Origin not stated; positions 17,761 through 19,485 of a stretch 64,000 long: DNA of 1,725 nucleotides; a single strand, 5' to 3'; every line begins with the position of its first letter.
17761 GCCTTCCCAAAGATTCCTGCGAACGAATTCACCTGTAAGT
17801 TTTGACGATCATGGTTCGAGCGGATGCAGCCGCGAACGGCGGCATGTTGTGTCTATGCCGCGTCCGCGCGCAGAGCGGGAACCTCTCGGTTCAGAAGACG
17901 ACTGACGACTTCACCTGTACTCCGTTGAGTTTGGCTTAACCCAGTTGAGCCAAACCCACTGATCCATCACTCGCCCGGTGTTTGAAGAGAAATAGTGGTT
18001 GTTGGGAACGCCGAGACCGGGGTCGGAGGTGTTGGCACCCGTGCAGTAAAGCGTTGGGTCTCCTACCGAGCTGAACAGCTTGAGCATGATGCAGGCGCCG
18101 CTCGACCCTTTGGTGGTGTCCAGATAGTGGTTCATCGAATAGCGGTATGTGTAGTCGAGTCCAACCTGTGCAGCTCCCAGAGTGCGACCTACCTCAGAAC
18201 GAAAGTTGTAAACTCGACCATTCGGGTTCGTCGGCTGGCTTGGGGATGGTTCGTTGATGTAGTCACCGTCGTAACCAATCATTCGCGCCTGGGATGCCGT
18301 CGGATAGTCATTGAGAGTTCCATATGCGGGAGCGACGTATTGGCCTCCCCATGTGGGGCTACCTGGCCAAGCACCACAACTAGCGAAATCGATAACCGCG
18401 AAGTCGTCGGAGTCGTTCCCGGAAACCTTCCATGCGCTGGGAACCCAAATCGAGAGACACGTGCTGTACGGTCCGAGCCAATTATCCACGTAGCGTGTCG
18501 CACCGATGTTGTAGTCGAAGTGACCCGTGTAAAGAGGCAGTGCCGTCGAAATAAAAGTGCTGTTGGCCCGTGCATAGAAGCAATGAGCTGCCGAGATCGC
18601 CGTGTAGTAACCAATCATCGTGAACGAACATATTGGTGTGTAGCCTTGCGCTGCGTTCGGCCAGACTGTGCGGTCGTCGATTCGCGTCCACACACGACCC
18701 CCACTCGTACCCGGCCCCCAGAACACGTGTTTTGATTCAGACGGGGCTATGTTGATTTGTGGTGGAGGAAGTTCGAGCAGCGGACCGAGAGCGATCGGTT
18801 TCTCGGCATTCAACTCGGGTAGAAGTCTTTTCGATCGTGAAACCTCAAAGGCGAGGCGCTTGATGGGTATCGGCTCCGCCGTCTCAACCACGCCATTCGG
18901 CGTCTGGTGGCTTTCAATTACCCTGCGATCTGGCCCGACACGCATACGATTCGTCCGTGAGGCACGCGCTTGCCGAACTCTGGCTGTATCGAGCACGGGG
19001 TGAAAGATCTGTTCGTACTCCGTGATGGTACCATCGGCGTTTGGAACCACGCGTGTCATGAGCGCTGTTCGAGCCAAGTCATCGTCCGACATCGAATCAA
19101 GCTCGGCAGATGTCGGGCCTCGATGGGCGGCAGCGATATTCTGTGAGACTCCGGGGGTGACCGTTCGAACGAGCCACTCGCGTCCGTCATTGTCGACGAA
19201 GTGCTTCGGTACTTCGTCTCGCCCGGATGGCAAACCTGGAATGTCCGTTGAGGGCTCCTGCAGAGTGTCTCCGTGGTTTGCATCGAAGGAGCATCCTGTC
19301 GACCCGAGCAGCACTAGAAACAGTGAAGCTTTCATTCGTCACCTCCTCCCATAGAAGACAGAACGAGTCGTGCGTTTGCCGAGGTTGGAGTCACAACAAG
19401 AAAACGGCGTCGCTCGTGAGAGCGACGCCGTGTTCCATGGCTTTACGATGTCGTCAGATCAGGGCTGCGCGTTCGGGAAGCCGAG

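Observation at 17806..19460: Low-GC island carrying a secreted trypsin-like protease, likely horizontal acquisition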

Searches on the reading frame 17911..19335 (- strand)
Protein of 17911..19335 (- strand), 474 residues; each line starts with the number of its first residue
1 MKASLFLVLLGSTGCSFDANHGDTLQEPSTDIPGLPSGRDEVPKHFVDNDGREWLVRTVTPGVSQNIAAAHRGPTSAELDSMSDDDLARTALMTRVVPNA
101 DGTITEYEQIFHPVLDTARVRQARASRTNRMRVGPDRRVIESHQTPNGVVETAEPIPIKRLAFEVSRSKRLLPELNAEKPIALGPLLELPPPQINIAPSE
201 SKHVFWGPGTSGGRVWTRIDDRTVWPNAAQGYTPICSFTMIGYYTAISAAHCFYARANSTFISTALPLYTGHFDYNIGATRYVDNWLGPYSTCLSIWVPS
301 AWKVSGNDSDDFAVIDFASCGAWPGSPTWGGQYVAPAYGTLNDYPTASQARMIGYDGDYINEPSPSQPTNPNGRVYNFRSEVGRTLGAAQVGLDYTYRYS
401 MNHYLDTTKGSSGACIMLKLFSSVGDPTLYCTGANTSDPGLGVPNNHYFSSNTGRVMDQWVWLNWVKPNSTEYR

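Call 4: search_protein_families(library=pfam, proteins=[window:17911-19335:-], max_evalue=1)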
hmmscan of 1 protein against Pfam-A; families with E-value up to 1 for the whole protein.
window:17911-19335:- (474 aa): 0 families

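Call 5: search_protein_families(library=ncbifam, proteins=[window:17911-19335:-], max_evalue=1)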
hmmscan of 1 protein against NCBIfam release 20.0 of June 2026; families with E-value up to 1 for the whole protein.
window:17911-19335:- (474 aa): 0 families

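Call 6: find_homologous_proteins(query=window:17911-19335:-, max_evalue=0.001)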
Query window:17911-19335:- (474 aa): 1 proteins with E <= 0.001 among 5610 candidates.
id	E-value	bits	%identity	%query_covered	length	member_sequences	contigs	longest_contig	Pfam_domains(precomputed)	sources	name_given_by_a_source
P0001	0.0e+0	1118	100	100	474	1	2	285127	-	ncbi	-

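Call 7: search_solved_structures(query=window:17911-19335:-, max_evalue=10, show_alignments=3)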
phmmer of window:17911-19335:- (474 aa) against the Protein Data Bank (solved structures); distinct sequences matched with E-value up to 10: 3.
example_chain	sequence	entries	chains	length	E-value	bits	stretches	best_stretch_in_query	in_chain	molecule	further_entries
4rv1_A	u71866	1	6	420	0.00016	23.9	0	25-66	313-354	Engineered Protein OR497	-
4hxt_A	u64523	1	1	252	0.047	15.7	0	25-66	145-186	De Novo Protein OR329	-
4rzp_A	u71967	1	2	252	2.1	10.3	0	24-66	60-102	Engineered Protein OR366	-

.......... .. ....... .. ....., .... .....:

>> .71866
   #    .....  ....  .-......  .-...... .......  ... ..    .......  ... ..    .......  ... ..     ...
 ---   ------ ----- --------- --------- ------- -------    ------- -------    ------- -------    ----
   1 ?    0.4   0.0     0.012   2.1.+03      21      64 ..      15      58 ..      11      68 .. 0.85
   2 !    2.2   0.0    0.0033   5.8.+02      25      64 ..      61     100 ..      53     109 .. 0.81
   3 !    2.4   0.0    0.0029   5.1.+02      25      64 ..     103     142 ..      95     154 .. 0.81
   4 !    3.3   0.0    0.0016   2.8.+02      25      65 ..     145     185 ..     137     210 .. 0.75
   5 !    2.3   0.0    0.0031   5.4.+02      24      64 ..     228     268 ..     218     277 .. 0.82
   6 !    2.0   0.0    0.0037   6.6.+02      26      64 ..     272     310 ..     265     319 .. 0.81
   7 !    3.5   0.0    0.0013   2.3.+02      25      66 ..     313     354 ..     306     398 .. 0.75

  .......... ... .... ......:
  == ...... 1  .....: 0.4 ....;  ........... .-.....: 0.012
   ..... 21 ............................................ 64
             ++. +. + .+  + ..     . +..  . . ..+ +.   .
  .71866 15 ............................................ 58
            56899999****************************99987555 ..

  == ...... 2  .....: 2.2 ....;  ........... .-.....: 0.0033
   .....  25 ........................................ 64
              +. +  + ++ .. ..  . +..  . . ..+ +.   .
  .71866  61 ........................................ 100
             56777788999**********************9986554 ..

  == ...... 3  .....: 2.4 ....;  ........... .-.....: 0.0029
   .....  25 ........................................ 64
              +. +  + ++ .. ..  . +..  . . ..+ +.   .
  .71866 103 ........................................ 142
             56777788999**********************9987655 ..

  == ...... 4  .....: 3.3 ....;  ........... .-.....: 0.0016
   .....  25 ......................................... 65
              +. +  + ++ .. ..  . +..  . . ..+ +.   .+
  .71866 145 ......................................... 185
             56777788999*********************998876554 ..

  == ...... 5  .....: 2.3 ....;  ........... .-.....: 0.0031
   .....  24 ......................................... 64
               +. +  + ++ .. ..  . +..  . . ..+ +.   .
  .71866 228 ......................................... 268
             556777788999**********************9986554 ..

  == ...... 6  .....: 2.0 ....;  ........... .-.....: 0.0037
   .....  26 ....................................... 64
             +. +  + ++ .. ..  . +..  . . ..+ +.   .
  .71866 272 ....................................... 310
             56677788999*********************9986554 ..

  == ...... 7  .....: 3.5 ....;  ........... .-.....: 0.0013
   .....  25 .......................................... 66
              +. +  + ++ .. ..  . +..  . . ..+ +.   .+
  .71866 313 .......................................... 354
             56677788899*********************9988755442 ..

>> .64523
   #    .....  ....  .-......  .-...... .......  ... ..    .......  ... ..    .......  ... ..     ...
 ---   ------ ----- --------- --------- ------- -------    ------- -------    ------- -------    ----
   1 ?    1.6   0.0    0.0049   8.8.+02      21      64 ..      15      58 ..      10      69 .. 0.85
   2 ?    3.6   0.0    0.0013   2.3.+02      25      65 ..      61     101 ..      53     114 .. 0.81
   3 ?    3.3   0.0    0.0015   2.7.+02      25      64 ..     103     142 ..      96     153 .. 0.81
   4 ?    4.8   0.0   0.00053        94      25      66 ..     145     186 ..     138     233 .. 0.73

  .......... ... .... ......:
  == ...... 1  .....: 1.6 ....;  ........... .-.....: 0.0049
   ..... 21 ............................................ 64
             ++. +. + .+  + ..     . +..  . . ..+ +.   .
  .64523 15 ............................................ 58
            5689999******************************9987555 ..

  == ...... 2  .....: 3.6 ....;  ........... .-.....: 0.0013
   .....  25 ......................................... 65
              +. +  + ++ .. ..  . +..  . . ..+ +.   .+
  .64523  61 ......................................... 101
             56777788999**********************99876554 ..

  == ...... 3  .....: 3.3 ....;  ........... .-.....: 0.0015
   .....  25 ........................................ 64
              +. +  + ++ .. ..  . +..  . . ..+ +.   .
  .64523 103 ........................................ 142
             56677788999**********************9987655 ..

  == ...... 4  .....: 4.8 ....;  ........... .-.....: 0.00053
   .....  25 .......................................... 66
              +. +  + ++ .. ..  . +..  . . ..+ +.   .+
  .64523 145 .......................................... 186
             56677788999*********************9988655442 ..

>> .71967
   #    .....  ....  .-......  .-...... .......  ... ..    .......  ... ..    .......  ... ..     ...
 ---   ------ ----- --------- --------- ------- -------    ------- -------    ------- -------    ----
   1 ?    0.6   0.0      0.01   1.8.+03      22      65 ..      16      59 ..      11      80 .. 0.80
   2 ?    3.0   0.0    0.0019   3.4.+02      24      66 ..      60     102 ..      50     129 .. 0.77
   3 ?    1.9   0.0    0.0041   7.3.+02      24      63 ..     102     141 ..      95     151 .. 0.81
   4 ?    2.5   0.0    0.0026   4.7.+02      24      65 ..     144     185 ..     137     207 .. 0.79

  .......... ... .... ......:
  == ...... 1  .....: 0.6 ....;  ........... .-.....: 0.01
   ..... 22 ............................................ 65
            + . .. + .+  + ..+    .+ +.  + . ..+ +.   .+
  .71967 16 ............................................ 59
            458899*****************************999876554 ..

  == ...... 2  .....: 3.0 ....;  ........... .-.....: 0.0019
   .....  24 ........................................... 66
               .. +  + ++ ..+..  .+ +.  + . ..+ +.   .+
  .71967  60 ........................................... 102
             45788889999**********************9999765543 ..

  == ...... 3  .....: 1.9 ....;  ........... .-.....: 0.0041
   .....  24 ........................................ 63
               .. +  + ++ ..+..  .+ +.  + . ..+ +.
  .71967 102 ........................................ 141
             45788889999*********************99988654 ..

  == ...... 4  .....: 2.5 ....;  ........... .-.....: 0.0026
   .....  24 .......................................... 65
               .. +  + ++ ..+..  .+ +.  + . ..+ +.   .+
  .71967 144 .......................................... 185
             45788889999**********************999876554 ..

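Call 9: find_encoding_contigs(protein=P0001, flank=10000, max_places=6)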
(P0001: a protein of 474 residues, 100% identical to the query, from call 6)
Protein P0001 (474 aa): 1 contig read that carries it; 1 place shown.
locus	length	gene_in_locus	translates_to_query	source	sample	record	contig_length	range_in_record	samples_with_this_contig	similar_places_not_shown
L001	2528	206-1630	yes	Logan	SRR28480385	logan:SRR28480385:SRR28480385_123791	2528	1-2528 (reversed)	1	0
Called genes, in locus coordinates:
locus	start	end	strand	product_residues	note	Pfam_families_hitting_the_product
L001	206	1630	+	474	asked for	-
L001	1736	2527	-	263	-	?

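Call 15: search_protein_representatives(protein=window:17911-19335:-)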
Query: 474 residues. Proteins with E-value up to 0.001 (for the whole library): 43; up to 1e-10: 17; up to 1e-30: 1. The best 43 are listed.
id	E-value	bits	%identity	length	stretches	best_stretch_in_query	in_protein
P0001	0.0e+00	1118.2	100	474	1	1-474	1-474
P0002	8.1e-25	104.0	34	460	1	10-445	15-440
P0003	5.3e-23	98.0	31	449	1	46-474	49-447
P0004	9.6e-23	97.2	36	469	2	212-467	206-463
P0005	2.4e-19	86.0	29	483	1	44-436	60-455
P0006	3.0e-18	82.4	35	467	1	214-434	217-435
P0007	4.3e-16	75.3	36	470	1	216-448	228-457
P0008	8.1e-16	74.3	36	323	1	215-473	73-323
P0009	8.9e-16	74.2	37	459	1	234-436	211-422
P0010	1.3e-15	73.7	39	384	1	225-434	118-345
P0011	2.1e-14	69.7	30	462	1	43-437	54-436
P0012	1.0e-12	64.1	33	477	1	214-439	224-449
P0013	3.5e-12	62.3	39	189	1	287-458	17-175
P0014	4.9e-12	61.9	32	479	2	212-458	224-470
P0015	9.1e-12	61.0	35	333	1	214-442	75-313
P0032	4.4e-06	42.2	33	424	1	234-445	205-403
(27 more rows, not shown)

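Call 18: search_solved_structures(query=A1, max_evalue=10, show_alignments=3)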
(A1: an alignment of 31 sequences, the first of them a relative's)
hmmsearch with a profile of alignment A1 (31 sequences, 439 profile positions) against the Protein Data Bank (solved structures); distinct sequences matched with E-value up to 10: 88 (the best 60 are shown).
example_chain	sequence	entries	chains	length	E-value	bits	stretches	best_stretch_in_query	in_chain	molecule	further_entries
1p3c_A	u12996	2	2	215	2.8e-10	43.3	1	184-432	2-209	glutamyl-endopeptidase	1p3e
7uxg_A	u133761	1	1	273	5.1e-05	26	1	172-235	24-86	Serine protease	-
2oq5_A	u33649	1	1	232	0.0007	22.2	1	200-247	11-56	Transmembrane protease, serine 11E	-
3sor_A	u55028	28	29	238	0.00085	22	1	200-240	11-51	Coagulation factor XI | Coagulation factor XI, light chain | Coagulation factor XIa light chain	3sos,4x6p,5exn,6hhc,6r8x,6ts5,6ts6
7cj1_A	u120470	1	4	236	0.00088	21.9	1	200-240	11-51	Coagulation factor XI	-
3bg8_A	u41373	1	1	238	0.00088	21.9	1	200-240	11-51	Coagulation factor XIa light chain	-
6twb_A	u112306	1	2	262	0.00088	21.9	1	200-240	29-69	Coagulation factor XI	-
1zjd_A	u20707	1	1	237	0.00096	21.8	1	200-240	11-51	Catalytic Domain of Coagulation Factor XI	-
1xx9_A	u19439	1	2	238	0.00096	21.8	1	200-240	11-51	Coagulation factor XI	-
4crc_A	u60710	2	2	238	0.00099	21.8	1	200-240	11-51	Coagulation factor XIa light chain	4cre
4na7_A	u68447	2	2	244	0.001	21.7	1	200-240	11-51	Coagulation factor XI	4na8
1zlr_A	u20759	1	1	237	0.001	21.7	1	200-240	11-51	Coagulation factor XI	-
6ts4_A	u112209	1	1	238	0.001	21.7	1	200-240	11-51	Coagulation factor XI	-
1zhr_A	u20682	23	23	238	0.001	21.7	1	200-240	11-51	coagulation factor XI | Coagulation factor XIa light chain | COAGULATION FACTOR XIA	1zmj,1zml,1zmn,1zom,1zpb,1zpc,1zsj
1zpz_A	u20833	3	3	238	0.0011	21.6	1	200-240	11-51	Coagulation factor XI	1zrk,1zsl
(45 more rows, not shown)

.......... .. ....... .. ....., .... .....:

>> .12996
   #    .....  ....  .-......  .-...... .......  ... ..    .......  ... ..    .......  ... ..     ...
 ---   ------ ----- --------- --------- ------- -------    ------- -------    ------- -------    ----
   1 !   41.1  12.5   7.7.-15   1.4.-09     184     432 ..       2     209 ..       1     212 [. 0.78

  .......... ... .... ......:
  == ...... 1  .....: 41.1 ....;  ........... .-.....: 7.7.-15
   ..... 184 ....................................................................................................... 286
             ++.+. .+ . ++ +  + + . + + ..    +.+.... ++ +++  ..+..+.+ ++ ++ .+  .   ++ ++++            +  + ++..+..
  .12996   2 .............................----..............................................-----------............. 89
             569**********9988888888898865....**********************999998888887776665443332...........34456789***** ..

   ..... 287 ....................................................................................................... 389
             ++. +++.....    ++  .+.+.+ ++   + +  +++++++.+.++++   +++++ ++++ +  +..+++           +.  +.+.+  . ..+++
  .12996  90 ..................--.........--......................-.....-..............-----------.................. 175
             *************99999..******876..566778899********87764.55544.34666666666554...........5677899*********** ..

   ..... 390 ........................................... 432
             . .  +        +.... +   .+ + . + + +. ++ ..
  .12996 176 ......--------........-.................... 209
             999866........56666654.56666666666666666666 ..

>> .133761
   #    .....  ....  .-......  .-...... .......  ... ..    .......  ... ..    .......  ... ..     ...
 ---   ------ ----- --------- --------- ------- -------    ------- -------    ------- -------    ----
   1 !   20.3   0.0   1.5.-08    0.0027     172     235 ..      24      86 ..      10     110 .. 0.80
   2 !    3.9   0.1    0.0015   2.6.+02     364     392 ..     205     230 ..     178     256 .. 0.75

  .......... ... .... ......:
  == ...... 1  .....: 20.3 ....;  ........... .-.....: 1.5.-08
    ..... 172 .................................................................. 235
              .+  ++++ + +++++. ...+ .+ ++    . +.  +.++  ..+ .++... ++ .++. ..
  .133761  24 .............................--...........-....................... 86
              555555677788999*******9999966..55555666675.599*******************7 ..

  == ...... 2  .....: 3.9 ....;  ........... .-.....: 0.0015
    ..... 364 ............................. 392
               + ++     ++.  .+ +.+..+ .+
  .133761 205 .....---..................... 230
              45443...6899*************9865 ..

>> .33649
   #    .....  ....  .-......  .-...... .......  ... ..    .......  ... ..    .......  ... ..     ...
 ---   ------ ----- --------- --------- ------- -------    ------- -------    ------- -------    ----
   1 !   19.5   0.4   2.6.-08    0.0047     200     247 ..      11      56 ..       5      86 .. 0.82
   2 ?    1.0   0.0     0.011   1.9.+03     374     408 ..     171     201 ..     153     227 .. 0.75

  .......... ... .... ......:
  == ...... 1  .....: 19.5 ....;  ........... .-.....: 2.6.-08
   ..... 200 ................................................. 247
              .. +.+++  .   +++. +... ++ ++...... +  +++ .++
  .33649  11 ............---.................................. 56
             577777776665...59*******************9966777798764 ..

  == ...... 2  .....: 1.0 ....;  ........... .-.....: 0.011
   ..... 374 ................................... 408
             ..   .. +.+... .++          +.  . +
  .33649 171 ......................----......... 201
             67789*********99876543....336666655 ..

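Call 19: search_protein_families(library=pfam, alignment_id=A1, max_evalue=1)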
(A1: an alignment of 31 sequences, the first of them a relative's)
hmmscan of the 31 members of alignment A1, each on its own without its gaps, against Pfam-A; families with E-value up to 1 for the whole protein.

A. member 1, P0001 (474 aa): 0 families

B. families by the number of members that match (of 31 scanned): 8 families
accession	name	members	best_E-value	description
PF00089.32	Trypsin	16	1.7e-06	Trypsin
PF13365.12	Trypsin_2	5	0.0001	Trypsin-like peptidase domain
PF16293.11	zf-C2H2_9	1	0.01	C2H2 type zinc-finger (1 copy)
PF01012.27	ETF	1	0.037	Electron transfer flavoprotein domain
PF00397.32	WW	1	0.039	WW domain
PF05354.17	Phage_attach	1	0.06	Phage Head-Tail Attachment protein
PF17844.6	SCP_3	1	0.095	Bacterial SCP ortholog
PF04010.18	DUF357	1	0.24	Protein of unknown function (DUF357)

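Call 20: find_homologous_proteins(query=A1, max_evalue=0.001)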
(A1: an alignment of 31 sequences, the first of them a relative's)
Query A1 (31 sequences) (474 aa, profile of the alignment): 3 proteins with E <= 0.001 among 8000 candidates.
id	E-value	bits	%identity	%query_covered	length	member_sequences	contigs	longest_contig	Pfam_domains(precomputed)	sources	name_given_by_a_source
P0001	3.0e-104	368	100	100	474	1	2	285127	-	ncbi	-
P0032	4.8e-91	324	30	48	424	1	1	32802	-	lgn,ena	-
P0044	4.8e-25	107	31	30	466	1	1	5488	-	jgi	jgi:V8-like Glu-specific endopeptidase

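Call 26: find_encoding_contigs(protein=P0005, flank=10000, max_places=3)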
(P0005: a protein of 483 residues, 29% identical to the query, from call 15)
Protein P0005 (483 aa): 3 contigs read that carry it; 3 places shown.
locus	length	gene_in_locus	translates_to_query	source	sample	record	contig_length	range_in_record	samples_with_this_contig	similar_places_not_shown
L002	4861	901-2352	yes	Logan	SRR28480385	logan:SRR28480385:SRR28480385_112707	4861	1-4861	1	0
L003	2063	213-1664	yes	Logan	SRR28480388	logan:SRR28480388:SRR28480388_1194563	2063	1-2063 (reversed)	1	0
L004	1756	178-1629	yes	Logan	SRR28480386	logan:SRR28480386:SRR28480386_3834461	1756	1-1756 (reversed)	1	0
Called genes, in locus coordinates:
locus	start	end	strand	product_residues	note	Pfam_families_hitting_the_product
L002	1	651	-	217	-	?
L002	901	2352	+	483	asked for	-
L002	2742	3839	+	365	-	-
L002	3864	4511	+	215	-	PF08281:Sigma70_r4_2, PF04545:Sigma70_r4 (faint)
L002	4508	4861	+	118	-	?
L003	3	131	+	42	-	?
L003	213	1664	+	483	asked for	-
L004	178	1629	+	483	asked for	-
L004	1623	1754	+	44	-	?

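Call 27: find_encoding_contigs(protein=P0032, flank=10000, max_places=3)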
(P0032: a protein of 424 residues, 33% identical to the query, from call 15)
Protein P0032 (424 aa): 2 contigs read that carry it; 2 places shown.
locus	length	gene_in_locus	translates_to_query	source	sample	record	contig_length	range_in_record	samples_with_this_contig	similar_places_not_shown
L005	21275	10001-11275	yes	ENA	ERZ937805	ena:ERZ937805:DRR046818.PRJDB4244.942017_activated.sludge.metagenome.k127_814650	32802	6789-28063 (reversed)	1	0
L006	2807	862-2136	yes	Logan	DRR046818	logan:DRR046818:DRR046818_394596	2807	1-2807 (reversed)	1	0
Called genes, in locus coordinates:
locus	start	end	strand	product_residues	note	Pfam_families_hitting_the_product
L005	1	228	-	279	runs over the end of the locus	PF01578:Cytochrom_C_asm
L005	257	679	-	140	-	-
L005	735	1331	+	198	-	-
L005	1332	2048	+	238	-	PF00970:FAD_binding_6, PF00175:NAD_binding_1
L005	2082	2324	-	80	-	-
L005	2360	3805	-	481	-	PF01476:LysM (weak)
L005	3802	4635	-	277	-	PF13428:TPR_14 (faint), PF07719:TPR_2 (faint), PF12895:ANAPC3 (faint), PF13525:YfiO (faint), PF13432:TPR_16 (weak), PF13174:TPR_6 (weak)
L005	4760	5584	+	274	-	PF01066:CDP-OH_P_transf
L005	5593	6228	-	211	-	PF04264:YceI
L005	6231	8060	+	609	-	PF13646:HEAT_2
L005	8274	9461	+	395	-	PF00069:Pkinase, PF07714:PK_Tyr_Ser-Thr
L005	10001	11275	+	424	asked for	-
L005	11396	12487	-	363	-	-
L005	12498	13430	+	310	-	PF01370:Epimerase, PF13460:NAD_binding_10 (weak), PF16363:GDP_Man_Dehyd (weak), PF08338:DUF1731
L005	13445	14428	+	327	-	PF00248:Aldo_ket_red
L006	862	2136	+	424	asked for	-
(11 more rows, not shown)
